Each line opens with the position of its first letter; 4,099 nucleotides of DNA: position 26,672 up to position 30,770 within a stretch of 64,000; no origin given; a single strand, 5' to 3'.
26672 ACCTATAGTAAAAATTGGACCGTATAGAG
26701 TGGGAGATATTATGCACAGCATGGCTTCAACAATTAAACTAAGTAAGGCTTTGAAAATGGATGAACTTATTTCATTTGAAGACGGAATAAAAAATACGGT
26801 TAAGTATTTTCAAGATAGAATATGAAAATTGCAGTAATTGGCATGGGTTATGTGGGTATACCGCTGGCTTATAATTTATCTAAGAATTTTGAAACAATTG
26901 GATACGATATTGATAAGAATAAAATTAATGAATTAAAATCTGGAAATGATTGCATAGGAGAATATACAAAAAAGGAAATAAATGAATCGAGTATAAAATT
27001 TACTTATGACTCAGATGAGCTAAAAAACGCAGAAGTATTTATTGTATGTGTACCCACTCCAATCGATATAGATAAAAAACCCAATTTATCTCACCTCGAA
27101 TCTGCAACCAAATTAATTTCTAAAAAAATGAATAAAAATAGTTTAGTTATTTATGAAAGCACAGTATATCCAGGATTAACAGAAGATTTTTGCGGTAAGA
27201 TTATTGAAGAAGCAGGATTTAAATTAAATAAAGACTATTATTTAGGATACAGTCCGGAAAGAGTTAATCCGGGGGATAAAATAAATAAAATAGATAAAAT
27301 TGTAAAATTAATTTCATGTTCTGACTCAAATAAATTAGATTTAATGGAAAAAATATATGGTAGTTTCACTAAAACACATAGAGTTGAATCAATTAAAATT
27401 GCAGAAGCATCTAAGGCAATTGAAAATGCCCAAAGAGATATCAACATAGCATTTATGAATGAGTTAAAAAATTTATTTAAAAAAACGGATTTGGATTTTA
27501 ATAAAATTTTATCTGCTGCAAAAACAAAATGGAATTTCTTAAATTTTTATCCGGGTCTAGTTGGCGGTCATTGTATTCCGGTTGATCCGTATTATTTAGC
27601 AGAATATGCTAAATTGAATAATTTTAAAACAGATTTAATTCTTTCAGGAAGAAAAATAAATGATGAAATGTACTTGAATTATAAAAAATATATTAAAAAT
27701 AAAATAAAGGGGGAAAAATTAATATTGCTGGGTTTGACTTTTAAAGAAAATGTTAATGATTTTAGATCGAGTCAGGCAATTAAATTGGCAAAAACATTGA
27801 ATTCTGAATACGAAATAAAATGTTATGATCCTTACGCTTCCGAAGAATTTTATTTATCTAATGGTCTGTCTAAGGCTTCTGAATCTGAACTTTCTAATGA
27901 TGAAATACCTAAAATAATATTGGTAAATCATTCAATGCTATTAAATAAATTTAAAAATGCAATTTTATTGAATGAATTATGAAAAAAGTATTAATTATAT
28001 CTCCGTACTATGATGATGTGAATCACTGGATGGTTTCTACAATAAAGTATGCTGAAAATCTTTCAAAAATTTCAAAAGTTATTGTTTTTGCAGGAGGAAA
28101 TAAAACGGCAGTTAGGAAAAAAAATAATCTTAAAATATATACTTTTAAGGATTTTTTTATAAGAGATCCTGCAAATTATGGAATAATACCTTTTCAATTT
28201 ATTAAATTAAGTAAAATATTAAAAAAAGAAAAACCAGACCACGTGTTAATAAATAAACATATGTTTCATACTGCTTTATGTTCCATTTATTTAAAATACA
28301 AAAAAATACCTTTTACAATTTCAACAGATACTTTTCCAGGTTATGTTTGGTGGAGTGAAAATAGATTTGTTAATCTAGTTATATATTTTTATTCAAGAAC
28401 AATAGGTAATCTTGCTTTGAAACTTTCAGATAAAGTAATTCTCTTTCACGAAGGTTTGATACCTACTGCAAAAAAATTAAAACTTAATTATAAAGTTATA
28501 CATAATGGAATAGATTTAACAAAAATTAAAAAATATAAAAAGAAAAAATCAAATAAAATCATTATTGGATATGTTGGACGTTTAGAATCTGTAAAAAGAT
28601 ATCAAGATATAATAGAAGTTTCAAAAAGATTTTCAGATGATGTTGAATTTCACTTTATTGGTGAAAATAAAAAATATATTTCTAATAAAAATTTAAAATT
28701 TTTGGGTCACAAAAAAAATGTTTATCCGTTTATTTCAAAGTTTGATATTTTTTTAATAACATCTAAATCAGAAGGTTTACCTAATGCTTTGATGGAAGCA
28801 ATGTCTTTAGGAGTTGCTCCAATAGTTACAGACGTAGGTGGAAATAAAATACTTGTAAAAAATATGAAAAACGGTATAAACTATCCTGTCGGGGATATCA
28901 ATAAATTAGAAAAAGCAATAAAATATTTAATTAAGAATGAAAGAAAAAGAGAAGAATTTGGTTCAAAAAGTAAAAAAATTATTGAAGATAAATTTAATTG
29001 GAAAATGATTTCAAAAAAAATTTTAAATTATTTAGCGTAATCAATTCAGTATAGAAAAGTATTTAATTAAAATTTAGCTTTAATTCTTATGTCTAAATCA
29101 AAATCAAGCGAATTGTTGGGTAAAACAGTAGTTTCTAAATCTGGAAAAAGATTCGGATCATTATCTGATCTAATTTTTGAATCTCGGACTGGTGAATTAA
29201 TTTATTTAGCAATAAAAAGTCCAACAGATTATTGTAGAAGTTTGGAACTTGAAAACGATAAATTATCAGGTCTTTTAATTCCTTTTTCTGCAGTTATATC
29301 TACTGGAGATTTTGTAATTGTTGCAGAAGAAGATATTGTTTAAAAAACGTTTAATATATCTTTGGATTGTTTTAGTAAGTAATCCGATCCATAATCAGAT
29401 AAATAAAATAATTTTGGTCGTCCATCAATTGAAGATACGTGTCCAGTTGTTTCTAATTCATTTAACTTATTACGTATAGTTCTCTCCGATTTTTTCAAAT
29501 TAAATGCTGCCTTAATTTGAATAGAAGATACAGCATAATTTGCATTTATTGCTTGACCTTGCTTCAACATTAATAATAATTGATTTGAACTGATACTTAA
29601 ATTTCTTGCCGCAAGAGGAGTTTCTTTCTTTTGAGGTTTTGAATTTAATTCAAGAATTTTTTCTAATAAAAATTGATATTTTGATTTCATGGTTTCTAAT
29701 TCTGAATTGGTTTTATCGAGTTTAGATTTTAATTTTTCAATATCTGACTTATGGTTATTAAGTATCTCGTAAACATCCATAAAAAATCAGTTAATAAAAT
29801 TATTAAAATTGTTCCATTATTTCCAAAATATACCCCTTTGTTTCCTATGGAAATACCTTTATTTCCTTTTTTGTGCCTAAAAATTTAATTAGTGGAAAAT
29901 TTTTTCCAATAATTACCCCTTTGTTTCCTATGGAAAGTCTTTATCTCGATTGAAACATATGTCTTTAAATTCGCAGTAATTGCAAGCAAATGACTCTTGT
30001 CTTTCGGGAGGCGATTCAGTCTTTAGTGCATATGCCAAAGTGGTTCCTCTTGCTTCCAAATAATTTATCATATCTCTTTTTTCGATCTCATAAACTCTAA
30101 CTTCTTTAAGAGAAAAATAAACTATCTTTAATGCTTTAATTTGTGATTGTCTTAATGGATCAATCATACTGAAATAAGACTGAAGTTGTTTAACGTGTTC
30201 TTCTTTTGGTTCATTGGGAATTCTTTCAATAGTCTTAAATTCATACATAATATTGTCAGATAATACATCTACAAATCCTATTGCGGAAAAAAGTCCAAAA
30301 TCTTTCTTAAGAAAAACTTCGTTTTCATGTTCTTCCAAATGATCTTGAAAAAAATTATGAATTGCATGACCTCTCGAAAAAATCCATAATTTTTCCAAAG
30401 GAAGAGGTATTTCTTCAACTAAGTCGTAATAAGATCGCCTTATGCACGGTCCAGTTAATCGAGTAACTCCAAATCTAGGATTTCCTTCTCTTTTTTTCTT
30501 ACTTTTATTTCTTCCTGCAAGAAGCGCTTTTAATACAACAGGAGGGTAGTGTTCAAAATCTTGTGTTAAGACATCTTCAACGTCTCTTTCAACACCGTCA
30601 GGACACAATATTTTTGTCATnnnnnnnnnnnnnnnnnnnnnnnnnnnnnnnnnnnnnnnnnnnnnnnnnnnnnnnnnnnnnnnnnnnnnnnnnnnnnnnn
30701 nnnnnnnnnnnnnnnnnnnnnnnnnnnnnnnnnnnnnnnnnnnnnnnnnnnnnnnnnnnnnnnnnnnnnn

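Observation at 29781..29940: Pair of identical 23-bp ORB-like repeats plus a perfect palindrome, 4.5 kb away from the cdc6-adjacent origin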

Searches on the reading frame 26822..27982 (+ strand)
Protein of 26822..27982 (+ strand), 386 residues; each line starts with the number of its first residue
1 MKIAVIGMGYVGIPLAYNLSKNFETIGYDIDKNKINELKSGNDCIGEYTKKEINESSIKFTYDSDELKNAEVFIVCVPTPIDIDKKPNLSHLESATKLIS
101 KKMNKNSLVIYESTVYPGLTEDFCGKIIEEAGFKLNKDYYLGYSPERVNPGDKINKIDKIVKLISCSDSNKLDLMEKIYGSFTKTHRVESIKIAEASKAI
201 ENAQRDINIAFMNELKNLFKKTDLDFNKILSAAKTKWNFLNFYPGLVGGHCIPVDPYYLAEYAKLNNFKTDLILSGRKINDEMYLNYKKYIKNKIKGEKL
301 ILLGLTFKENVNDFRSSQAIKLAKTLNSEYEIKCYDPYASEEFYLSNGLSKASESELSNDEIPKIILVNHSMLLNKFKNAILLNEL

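Call 6: search_protein_families(library=pfam, proteins=[window:26822-27982:+], max_evalue=0.01)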
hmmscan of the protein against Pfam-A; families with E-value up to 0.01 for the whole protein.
window:26822-27982:+ (386 aa): 5 families
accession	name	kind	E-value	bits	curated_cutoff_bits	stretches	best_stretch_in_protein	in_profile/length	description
PF03721.20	UDPG_MGDP_dh_N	-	1.6e-36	126.1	27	1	1-171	1-179/187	UDP-glucose/GDP-mannose dehydrogenase family, NAD binding domain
PF00984.24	UDPG_MGDP_dh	-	3.2e-23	82.1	25.4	1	194-281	3-93/94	UDP-glucose/GDP-mannose dehydrogenase family, central domain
PF03720.21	UDPG_MGDP_dh_C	-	3.1e-11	44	30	1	302-350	2-53/103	UDP-glucose/GDP-mannose dehydrogenase family, UDP binding domain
PF03446.21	NAD_binding_2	-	4.4e-06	27.2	21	1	2-126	1-106/161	NAD binding domain of 6-phosphogluconate dehydrogenase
PF01210.29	NAD_Gly3P_dh_N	-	0.0012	19.2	23.1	1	2-79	1-79/158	NAD-dependent glycerol-3-phosphate dehydrogenase N-terminus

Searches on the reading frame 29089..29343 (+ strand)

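Call 6: search_protein_families(library=pfam, proteins=[window:29089-29343:+], max_evalue=0.01)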
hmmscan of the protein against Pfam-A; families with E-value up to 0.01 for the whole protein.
window:29089-29343:+ (84 aa): 1 family
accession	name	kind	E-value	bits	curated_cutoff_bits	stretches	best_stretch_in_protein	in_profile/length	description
PF05239.21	PRC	-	1.1e-08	35.3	21.2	1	4-78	4-71/78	PRC-barrel domain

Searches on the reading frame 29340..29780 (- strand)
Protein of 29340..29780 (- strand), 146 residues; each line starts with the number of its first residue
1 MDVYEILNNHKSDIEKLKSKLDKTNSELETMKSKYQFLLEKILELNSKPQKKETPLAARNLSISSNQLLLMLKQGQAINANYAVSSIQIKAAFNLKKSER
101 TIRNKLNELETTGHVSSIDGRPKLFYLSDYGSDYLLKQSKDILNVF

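Call 6: search_protein_families(library=pfam, proteins=[window:29340-29780:-], max_evalue=0.01)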
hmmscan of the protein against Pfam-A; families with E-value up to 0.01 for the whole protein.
window:29340-29780:- (146 aa): 0 families

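Call 14: find_homologous_proteins(query=window:29340-29780:-, max_evalue=0.001)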
Query window:29340-29780:- (146 aa): 5 proteins with E <= 0.001 among 39 candidates.
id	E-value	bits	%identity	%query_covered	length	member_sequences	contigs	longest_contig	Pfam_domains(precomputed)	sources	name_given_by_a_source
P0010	2.7e-79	281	95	100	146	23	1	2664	-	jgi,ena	-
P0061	4.8e-56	206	66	100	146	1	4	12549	-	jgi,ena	-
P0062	1.7e-55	205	66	100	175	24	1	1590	-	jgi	-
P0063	1.9e-35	140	52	96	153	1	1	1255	-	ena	-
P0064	5.7e-18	83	37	95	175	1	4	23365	-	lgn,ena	-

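Call 16: find_encoding_contigs(protein=P0061, flank=10000, max_places=4)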
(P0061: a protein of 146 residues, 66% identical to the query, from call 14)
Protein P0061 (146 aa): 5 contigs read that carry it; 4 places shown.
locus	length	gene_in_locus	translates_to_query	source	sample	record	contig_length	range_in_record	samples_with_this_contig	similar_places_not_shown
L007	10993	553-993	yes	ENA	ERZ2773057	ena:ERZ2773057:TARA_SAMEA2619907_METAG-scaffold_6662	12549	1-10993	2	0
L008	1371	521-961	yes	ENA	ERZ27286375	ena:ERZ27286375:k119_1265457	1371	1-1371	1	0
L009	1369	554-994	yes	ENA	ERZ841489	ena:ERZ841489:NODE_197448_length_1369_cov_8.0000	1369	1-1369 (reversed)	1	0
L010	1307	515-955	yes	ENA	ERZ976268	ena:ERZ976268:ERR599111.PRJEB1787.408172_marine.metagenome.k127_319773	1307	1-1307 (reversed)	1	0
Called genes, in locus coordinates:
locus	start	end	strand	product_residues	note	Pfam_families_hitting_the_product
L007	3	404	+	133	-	?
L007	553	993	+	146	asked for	-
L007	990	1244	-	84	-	PF05239:PRC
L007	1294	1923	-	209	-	PF00534:Glycos_transf_1, PF13692:Glyco_trans_1_4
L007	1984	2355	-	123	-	-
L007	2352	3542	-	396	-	PF03446:NAD_binding_2 (weak), PF03721:UDPG_MGDP_dh_N, PF00984:UDPG_MGDP_dh, PF03720:UDPG_MGDP_dh_C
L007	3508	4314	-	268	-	PF00483:NTP_transferase, PF12804:NTP_transf_3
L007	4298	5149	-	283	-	PF02826:2-Hacid_dh_C, PF03721:UDPG_MGDP_dh_N (weak), PF03807:F420_oxidored (faint), PF03721:UDPG_MGDP_dh_N, PF00984:UDPG_MGDP_dh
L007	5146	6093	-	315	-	PF00106:adh_short (weak), PF01073:3Beta_HSD, PF01370:Epimerase, PF02719:Polysacc_synt_2, PF04321:RmlD_sub_bind, PF07993:NAD_binding_4, PF08659:KR (weak), PF16363:GDP_Man_Dehyd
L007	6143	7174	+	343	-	PF13439:Glyco_transf_4 (weak), PF00534:Glycos_transf_1, PF13692:Glyco_trans_1_4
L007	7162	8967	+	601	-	PF13522:GATase_6, PF12481:DUF3700 (faint), PF13537:GATase_7, PF00733:Asn_synthase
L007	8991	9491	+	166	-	-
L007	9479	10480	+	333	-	PF01116:F_bP_aldolase (weak), PF08013:GatZ_KbaZ-like (weak)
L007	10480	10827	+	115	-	PF01050:MannoseP_isomer, PF07883:Cupin_2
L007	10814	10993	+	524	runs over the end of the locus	-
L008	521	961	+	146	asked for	-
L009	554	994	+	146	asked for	-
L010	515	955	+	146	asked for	-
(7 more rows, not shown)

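Call 17: find_encoding_contigs(protein=P0064, flank=10000, max_places=4)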
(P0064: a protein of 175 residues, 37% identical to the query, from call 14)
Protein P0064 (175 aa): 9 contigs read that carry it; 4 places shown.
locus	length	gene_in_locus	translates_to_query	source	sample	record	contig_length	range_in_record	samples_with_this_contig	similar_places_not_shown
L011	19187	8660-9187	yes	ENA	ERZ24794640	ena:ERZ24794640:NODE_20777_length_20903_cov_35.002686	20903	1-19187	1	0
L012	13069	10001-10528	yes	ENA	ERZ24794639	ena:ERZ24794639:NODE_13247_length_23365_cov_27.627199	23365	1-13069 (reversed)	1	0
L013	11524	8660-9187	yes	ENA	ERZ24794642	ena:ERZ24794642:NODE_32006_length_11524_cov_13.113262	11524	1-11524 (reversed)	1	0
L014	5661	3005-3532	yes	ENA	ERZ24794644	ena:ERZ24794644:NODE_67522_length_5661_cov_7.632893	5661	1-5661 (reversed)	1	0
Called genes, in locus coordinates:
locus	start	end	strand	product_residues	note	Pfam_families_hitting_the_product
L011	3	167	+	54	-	?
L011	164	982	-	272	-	PF06550:SPP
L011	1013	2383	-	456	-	PF00149:Metallophos, PF04042:DNA_pol_E_B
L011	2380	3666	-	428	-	PF01637:ATPase_2 (weak), PF05621:TniB (weak), PF13191:AAA_16 (weak), PF00270:DEAD (faint), PF13401:AAA_22, PF00004:AAA (weak), PF22703:Cdc6_lid, PF09079:WHD_Cdc6, +2 more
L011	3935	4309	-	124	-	-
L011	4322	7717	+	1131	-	PF03833:PolC_DP2_N, PF24844:PolC_DP2_central, PF24846:PolC_DP2_cat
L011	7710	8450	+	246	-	PF01930:Cas_Cas4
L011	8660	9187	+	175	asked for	-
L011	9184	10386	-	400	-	PF01970:TctA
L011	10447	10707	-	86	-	PF05239:PRC (weak)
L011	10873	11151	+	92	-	PF13742:tRNA_anti_2 (weak), PF01336:tRNA_anti-codon (weak)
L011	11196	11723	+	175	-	PF08645:PNK3P, PF13419:HAD_2 (weak), PF13242:Hydrolase_like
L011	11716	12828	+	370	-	PF01075:Glyco_transf_9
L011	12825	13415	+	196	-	PF13580:SIS_2, PF01380:SIS (weak)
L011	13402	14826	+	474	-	PF00294:PfkB, PF08543:Phos_pyr_kin (weak), PF01467:CTP_transf_like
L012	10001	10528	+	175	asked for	-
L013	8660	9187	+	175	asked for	-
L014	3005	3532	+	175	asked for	-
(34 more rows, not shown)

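Call 18: find_encoding_contigs(protein=P0063, flank=10000, max_places=3)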
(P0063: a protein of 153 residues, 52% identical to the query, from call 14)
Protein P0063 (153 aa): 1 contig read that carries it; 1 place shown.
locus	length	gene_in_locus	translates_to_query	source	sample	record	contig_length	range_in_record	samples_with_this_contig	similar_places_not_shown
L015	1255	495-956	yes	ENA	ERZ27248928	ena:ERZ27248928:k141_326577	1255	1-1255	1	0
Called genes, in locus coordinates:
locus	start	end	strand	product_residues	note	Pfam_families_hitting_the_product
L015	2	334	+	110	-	?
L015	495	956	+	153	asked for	-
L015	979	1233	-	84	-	PF05239:PRC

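Call 31: search_protein_families(library=pfam, proteins=[window:29343-29780:-], max_evalue=1)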
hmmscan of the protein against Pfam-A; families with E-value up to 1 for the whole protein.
seq(146 aa): 14 families
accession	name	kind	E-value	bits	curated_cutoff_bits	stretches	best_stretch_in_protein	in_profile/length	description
PF01726.22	LexA_DNA_bind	-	0.012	15.8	23.7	1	79-122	21-63/65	LexA DNA binding domain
PF18035.6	Bap31_Bap29_C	-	0.014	15.9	30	1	13-34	2-23/52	Bap31/Bap29 cytoplasmic coiled-coil domain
PF08279.18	HTH_11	-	0.018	15.4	25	1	81-122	13-50/55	HTH domain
PF06419.17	COG6_N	-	0.02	15.5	27.4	1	3-53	38-88/114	Conserved oligomeric complex COG6, N-terminal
PF02465.23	FliD_N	-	0.028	15.5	24.8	1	7-85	9-89/97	Flagellar hook-associated protein 2 N-terminus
PF08220.18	HTH_DeoR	-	0.03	14.5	21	1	93-115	22-44/57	DeoR-like helix-turn-helix domain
PF24033.1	DUF7342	-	0.065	13.7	31.6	0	97-132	29-64/150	Family of unknown function (DUF7342)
PF07795.16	DUF1635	-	0.067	13.5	27.2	1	2-73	23-90/223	Protein of unknown function (DUF1635)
PF08784.17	RPA_C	-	0.089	14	22.6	1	48-115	34-99/106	Replication protein A C terminal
PF13730.12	HTH_36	-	0.092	13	25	1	95-114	35-54/55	Helix-turn-helix domain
PF16808.10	PKcGMP_CC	-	0.092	12.8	35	1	12-23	22-33/35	Coiled-coil N-terminus of cGMP-dependent protein kinase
PF19141.5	DUF5824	-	0.14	12.8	25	1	16-68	26-74/127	Family of unknown function (DUF5824)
PF20931.2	Dicer_platform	-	0.14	12.5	26.5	1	13-53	68-108/127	Dicer, platform domain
PF10779.14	XhlA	-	0.35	11.5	34.7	1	7-33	13-39/67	Haemolysin XhlA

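Call 55: predict_structure(alignment_id=A3)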
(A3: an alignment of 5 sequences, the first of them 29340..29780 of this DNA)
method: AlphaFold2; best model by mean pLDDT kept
length: 146 residues; sequences in the alignment: 5
mean_pLDDT: 78.6   pTM: 0.52
mean pLDDT of the five models: 78.6, 78.0, 71.8, 70.5, 69.7
residues with pLDDT >= 90: 49; 70-90: 62; 50-70: 22; < 50: 13
segments of 3 or more residues with pLDDT < 50: 53-61, 143-146
pLDDT, mean of each block of 10 residues (from residue 1): 63 76 77 81 65 44 79 90 93 89 93 93 93 82 49
secondary structure, 60 per line:
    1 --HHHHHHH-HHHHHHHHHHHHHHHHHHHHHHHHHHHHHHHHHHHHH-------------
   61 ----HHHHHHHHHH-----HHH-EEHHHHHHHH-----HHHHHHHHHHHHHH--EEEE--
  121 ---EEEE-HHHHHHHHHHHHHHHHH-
elements in order: H3-9 H11-47 H65-74 H86-93 H99-112 E115-118 E124-127 H129-145

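Call 58: fold_search(model_id=the predicted structure, library=pdb)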
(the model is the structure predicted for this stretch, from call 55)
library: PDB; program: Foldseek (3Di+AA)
matches with E <= 10: 1393; with E <= 0.001: 5
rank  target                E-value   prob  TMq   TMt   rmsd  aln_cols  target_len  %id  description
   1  4asn_A                2.0e-04  1.00  0.43  0.67   3.7        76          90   28  TubR from Bacillus megaterium pBM400 (released 2012-10-03)
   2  8ylg_A                3.1e-04  1.00  0.37  0.34   4.4        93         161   20  Crystal structure of Burkholderia thailandensis MftR in complex with operator DNA (released 2024-11-13)
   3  8ylg_B                5.9e-04  1.00  0.37  0.34   4.4        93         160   20  Crystal structure of Burkholderia thailandensis MftR in complex with operator DNA (released 2024-11-13)
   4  3l7w                  6.3e-04  1.00  0.40  0.52   4.2        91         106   21  The Crystal Structure of smu.1704 from Streptococcus mutans UA159 (released 2010-12-08)
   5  8yli_B                6.7e-04  1.00  0.37  0.34   4.4        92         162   18  Crystal structure of Pectobacterium atrosepticum PecS in complex with operator DNA (released 2024-11-13)
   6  4zzd                  1.6e-03  1.00  0.43  0.62   2.7        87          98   25  CRYSTAL STRUCTURE OF MULTIDRUG RESISTANCE REGULATOR LMRR BOUND TO RIBOFLAVIN (released 2015-08-26)
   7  1qgp_MODEL_1_A        2.3e-03  1.00  0.37  0.64   3.1        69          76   22  NMR STRUCTURE OF THE Z-ALPHA DOMAIN OF ADAR1, 15 STRUCTURES (released 1999-10-19)
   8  3m8f_B                2.3e-03  1.00  0.39  0.54   4.7        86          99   20  Protein structure of type III plasmid segregation TubR mutant (released 2010-07-07)
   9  3bj6_B                2.4e-03  1.00  0.40  0.39   8.6       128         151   12  Crystal structure of MarR family transcription regulator SP03579 (released 2007-12-18)
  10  3bj6_A                2.4e-03  1.00  0.40  0.39   8.6       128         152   12  Crystal structure of MarR family transcription regulator SP03579 (released 2007-12-18)
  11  4rs8_A                2.6e-03  1.00  0.43  0.71   2.5        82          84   13  Apo structure of novel pNOB8 plasmid centromere binding protein (released 2015-09-16)
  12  3m9a                  2.6e-03  1.00  0.38  0.57   4.2        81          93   21  Protein structure of type III plasmid segregation TubR (released 2010-07-07)
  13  3df8                  2.6e-03  1.00  0.37  0.47   4.9        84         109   15  The crystal structure of a possible HxlR family transcriptional factor from Thermoplasma volcanium GSS1 (released 2008-08-05)
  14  4b8x_A                3.5e-03  1.00  0.46  0.47   3.5        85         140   14  Near atomic resolution crystal structure of Sco5413, a MarR family transcriptional regulator from Streptomyces coelico (released 2012-10-17)
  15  3gfl                  3.5e-03  1.00  0.40  0.41   8.6       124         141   14  Crystal structure of the ST1710 mutant (R90A) protein (released 2009-08-25)
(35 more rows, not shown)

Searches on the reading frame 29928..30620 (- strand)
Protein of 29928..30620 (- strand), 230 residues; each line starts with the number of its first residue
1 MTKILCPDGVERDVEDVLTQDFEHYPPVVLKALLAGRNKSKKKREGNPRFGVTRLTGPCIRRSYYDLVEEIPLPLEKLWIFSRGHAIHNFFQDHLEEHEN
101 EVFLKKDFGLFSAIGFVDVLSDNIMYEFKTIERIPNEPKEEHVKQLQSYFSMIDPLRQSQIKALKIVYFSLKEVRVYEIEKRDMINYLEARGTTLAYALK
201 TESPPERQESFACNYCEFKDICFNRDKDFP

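Call 6: search_protein_families(library=pfam, proteins=[window:29928-30620:-], max_evalue=0.01)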
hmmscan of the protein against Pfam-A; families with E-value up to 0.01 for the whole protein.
window:29928-30620:- (230 aa): 2 families
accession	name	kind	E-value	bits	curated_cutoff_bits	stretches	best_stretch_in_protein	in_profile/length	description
PF01930.23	Cas_Cas4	-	1.5e-07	32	22.7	1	82-223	32-159/160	Domain of unknown function DUF83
PF12705.13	PDDEXK_1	-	1.2e-05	25.9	22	1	101-222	112-246/247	PD-(D/E)XK nuclease superfamily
